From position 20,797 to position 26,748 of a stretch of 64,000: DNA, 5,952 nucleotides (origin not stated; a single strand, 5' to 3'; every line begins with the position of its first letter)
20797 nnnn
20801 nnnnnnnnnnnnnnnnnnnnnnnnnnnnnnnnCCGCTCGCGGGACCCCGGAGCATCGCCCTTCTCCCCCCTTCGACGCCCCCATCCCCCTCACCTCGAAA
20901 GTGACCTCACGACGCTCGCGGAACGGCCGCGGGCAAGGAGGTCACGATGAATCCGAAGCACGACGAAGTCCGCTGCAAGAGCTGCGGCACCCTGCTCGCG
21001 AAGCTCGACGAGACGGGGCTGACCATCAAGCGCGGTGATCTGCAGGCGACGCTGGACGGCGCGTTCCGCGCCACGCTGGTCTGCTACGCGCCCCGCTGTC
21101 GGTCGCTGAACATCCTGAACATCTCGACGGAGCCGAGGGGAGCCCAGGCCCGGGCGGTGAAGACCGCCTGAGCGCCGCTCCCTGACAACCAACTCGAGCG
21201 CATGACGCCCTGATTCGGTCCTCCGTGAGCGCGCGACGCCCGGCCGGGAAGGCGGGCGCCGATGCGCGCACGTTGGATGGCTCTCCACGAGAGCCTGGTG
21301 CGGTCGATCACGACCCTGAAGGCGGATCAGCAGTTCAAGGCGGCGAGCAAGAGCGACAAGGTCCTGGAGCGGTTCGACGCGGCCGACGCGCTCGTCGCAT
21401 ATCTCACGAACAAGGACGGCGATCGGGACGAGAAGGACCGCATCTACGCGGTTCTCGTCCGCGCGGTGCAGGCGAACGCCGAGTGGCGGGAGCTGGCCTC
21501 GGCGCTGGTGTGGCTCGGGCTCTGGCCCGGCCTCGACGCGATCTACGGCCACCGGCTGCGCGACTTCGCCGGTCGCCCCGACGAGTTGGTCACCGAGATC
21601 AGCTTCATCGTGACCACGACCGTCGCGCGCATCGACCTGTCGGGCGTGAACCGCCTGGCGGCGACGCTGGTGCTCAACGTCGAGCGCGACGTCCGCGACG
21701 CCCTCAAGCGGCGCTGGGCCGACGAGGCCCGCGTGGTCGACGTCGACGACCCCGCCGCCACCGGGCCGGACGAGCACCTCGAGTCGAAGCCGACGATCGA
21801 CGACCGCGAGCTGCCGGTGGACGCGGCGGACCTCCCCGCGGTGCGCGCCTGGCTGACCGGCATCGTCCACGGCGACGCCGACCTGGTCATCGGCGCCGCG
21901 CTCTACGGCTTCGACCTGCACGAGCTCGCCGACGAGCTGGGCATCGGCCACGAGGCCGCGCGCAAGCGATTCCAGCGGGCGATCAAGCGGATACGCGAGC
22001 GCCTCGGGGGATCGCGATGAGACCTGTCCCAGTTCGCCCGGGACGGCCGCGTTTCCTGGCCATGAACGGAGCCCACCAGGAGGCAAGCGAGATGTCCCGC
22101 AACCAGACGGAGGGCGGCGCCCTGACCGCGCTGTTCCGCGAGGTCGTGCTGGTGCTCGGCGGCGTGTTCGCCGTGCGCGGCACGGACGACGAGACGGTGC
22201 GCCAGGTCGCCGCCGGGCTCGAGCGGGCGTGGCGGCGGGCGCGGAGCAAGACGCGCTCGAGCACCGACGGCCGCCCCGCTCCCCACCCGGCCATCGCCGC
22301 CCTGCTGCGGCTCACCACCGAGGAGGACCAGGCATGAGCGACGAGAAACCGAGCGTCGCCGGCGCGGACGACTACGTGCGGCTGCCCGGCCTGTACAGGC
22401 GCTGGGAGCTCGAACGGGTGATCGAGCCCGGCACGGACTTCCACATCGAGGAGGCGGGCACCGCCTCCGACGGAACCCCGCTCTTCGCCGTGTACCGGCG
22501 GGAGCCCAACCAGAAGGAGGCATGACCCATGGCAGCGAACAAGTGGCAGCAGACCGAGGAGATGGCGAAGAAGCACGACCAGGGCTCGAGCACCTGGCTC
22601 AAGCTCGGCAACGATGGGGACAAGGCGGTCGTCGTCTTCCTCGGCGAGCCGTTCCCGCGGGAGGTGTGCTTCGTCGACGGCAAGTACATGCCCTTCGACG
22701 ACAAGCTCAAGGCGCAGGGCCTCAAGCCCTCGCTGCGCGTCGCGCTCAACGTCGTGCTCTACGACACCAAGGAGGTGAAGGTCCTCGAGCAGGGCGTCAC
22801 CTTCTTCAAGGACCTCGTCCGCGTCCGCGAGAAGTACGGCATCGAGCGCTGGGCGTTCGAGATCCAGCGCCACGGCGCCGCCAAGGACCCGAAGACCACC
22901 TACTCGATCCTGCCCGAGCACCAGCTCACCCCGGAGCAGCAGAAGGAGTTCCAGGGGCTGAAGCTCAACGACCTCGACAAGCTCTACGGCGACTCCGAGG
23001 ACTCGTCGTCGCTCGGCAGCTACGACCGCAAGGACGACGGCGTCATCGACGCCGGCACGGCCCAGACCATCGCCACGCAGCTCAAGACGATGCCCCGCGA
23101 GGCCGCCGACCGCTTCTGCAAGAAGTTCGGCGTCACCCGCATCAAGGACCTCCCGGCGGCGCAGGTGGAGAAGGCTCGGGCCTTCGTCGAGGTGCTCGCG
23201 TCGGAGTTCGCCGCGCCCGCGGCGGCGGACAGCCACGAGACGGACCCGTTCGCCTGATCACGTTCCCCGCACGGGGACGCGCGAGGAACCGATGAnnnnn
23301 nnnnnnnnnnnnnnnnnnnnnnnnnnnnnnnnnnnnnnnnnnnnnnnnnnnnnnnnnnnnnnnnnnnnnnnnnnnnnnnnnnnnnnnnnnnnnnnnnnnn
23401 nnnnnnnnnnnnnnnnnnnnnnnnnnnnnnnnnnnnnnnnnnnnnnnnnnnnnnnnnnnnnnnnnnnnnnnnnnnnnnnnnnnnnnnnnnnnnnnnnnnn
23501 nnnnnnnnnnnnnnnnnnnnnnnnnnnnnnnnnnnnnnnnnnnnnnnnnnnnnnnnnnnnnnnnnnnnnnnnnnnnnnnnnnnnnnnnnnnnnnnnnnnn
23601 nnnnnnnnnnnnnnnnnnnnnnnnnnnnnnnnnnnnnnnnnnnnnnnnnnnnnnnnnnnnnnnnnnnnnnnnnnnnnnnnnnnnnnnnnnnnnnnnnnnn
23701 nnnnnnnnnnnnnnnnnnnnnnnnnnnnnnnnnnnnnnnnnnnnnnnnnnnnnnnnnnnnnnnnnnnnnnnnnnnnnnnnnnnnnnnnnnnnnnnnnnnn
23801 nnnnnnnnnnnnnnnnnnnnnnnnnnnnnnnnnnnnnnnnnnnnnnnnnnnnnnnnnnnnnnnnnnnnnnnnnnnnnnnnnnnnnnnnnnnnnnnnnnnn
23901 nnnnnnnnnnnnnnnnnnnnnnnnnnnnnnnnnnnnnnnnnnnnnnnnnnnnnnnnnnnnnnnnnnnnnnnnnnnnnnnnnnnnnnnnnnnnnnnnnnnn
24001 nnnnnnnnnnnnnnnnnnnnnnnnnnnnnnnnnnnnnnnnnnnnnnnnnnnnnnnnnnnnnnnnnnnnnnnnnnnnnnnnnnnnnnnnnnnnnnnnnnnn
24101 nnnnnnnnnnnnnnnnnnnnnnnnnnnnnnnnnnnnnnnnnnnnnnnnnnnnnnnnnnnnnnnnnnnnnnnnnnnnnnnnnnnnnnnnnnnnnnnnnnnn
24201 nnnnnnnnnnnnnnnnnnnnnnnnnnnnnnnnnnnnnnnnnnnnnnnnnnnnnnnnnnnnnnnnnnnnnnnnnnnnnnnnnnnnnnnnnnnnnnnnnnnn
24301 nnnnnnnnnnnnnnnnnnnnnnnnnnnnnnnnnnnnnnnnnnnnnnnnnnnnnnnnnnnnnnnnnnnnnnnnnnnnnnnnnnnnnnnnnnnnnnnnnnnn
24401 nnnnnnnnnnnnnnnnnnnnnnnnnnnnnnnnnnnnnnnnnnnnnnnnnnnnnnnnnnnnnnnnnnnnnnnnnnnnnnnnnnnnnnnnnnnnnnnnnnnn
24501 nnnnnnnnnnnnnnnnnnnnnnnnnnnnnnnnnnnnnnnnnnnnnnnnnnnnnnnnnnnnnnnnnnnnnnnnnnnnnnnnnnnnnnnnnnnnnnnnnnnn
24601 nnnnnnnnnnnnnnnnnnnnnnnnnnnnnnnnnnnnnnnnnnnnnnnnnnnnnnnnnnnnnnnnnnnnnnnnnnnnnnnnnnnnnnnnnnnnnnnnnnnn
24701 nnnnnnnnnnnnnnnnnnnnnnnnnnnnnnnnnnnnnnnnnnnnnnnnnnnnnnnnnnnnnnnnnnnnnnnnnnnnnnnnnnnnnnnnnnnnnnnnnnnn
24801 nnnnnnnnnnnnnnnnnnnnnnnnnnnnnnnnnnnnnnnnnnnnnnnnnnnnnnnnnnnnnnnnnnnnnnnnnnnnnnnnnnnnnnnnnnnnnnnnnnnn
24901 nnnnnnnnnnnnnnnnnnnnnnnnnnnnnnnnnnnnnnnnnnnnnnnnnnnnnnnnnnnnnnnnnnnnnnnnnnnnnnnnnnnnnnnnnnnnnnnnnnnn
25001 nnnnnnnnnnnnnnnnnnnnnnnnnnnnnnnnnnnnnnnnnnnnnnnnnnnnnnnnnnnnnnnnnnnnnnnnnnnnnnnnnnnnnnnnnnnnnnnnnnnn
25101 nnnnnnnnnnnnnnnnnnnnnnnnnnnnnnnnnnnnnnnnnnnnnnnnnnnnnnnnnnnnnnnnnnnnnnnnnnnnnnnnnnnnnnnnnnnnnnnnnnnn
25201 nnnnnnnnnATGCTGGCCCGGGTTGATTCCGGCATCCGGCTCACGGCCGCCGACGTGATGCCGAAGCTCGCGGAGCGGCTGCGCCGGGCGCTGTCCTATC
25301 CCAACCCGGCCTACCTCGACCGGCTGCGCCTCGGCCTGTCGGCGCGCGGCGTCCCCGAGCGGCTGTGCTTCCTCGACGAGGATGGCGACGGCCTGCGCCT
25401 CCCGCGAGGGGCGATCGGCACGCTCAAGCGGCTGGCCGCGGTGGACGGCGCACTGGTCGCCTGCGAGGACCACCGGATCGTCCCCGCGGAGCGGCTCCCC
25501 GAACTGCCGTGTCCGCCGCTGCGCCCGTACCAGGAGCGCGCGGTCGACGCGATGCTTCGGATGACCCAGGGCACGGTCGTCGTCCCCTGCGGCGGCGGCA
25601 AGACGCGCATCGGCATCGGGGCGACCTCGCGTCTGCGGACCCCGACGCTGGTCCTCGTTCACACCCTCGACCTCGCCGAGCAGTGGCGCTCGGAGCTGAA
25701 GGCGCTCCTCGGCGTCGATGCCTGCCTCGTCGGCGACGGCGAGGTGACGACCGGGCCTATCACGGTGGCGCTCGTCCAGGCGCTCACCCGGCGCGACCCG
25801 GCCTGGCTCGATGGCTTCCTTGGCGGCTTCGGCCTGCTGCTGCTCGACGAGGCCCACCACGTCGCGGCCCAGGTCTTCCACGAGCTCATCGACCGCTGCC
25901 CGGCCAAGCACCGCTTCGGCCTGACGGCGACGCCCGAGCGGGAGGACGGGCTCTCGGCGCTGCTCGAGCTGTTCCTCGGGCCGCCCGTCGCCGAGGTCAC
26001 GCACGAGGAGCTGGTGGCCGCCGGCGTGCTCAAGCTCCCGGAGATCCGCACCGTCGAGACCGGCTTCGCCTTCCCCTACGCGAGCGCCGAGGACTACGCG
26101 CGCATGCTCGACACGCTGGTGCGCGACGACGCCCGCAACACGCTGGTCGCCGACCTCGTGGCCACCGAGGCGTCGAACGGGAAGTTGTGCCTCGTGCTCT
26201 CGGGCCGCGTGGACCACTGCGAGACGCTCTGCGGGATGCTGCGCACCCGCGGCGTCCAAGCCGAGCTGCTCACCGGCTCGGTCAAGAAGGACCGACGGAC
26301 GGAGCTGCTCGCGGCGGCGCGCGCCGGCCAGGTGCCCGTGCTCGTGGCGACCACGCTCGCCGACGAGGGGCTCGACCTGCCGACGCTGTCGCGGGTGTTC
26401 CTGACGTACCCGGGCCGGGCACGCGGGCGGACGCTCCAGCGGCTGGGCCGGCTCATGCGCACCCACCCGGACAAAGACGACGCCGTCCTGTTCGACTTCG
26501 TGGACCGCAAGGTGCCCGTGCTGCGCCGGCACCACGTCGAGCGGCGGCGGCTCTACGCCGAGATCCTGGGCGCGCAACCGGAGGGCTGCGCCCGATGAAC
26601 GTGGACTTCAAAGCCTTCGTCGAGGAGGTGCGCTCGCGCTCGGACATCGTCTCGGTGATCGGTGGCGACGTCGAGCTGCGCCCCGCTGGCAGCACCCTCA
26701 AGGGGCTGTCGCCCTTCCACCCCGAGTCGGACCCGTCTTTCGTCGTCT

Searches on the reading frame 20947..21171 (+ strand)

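Call 11: search_protein_families(library=pfam, proteins=[window:20947-21171:+], max_evalue=0.01)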
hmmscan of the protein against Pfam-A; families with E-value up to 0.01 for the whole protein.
window:20947-21171:+ (74 aa): 1 family
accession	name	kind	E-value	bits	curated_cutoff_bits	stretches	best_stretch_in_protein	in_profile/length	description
PF10122.14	Zn_ribbon_Com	-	0.0022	17.8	22.9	0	7-28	4-26/52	Mu-like prophage protein Com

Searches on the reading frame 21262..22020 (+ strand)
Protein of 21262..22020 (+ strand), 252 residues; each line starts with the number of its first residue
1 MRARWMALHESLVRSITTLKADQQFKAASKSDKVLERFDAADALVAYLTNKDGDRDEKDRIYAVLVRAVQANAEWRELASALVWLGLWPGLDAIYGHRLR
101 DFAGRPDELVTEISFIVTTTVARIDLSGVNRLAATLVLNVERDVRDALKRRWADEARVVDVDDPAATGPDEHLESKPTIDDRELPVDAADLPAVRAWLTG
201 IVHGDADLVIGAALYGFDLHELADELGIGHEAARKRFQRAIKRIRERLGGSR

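Call 11: search_protein_families(library=pfam, proteins=[window:21262-22020:+], max_evalue=0.01)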
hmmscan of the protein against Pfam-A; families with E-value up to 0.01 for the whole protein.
window:21262-22020:+ (252 aa): 2 families
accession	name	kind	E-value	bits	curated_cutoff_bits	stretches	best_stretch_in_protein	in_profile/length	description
PF22980.2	Myb_DNA-bind_8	-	0.0028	17.4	27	1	218-243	21-47/50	Myb-like DNA-binding domain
PF04545.22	Sigma70_r4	-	0.0084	16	24.1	0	217-246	21-50/50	Sigma-70, region 4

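Call 35: search_protein_families(library=pfam, proteins=[window:21262-22020:+], max_evalue=1)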
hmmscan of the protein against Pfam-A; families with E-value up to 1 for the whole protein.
window:21262-22020:+ (252 aa): 3 families
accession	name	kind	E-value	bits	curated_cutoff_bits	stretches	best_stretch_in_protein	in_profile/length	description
PF22980.2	Myb_DNA-bind_8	-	0.0028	17.4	27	1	218-243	21-47/50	Myb-like DNA-binding domain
PF04545.22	Sigma70_r4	-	0.0084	16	24.1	1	217-246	21-50/50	Sigma-70, region 4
PF04967.18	HTH_10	-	0.13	12.6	23.1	1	218-244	25-51/53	HTH DNA binding domain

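Call 67: search_protein_families(library=ncbifam, proteins=[window:21262-22020:+], max_evalue=0.01)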
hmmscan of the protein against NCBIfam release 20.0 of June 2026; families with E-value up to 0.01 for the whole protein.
window:21262-22020:+ (252 aa): 3 families
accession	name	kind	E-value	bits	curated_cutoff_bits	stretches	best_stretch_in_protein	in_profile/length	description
TIGR02937.1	sigma70-ECF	superfamily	0.00077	19.1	42.9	1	190-248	107-165/165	sigma-70 family RNA polymerase sigma factor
TIGR02984.1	Sig-70_plancto1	subfamily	0.0025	17.4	183.75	1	205-248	145-188/189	RNA polymerase sigma-70 factor, Planctomycetaceae-specific subfamily 1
TIGR02959.1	SigZ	equivalog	0.0056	16.5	168.65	0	198-248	98-148/170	RNA polymerase sigma factor SigZ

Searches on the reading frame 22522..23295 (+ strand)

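Call 8: search_protein_families(library=pfam, proteins=[window:22522-23295:+], max_evalue=0.01)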
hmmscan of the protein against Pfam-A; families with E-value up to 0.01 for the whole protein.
window:22522-23295:+ (257 aa): 0 families

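Call 12: search_protein_families(library=phrogs, proteins=[window:22529-23257:+], max_evalue=0.001)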
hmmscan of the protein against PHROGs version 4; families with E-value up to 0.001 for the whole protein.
window:22529-23257:+ (242 aa): 1 family
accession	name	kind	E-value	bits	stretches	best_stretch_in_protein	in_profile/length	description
phrog_14578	-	DNA, RNA and nucleotide metabolism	1.3e-14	55.5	1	17-144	14-154/206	single strand DNA binding protein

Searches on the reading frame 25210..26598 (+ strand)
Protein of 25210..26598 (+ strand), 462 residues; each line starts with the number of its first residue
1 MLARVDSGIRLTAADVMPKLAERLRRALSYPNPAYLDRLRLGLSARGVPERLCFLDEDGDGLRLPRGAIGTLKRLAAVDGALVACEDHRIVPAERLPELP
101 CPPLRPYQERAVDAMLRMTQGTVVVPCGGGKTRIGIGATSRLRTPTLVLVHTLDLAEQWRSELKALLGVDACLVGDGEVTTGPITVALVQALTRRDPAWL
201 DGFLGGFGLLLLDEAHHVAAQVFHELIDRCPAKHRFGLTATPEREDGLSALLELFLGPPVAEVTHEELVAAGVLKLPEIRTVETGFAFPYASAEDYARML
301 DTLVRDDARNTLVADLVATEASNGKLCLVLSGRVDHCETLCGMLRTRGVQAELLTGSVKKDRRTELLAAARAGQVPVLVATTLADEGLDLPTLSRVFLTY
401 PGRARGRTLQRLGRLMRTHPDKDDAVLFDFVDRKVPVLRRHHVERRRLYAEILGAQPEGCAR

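Call 11: search_protein_families(library=pfam, proteins=[window:25210-26598:+], max_evalue=0.01)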
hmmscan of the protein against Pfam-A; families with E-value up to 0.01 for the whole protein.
window:25210-26598:+ (462 aa): 5 families
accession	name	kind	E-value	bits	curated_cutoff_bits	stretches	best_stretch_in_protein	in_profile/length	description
PF04851.21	ResIII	-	2.4e-22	80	22.5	1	104-244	4-164/164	Type III restriction enzyme, res subunit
PF00271.37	Helicase_C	-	1.3e-14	54.8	23.5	1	313-418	6-109/110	Helicase conserved C-terminal domain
PF00270.35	DEAD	-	6.5e-07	29.7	26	1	105-244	1-162/167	DEAD/DEAH box helicase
PF21090.3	P-loop_SecA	-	0.0025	17.9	27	1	308-390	17-97/205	SecA P-loop domain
PF16203.11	ERCC3_RAD25_C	-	0.0093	15.7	27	0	349-422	80-155/248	ERCC3/RAD25/XPB C-terminal helicase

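Call 12: search_protein_families(library=phrogs, proteins=[window:25210-26598:+], max_evalue=0.001)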
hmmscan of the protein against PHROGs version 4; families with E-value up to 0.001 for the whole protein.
window:25210-26598:+ (462 aa): 7 families
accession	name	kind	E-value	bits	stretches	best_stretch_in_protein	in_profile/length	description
phrog_16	-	DNA, RNA and nucleotide metabolism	1.1e-75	256.6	1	94-445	263-612/986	DNA helicase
phrog_9690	-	DNA, RNA and nucleotide metabolism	1e-40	140.7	1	203-451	37-294/306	DNA helicase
phrog_62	-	DNA, RNA and nucleotide metabolism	5.3e-08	31.8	1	98-242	691-849/1881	DNA helicase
phrog_23807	-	unknown function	7.3e-06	25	0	346-417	555-631/1053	-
phrog_17901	-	DNA, RNA and nucleotide metabolism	1.3e-05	26.6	1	372-433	9-70/109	DNA helicase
phrog_16259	-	DNA, RNA and nucleotide metabolism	0.00012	22.5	1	104-226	118-244/330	DNA helicase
phrog_27849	-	unknown function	0.00018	20.8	0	323-397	445-519/664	-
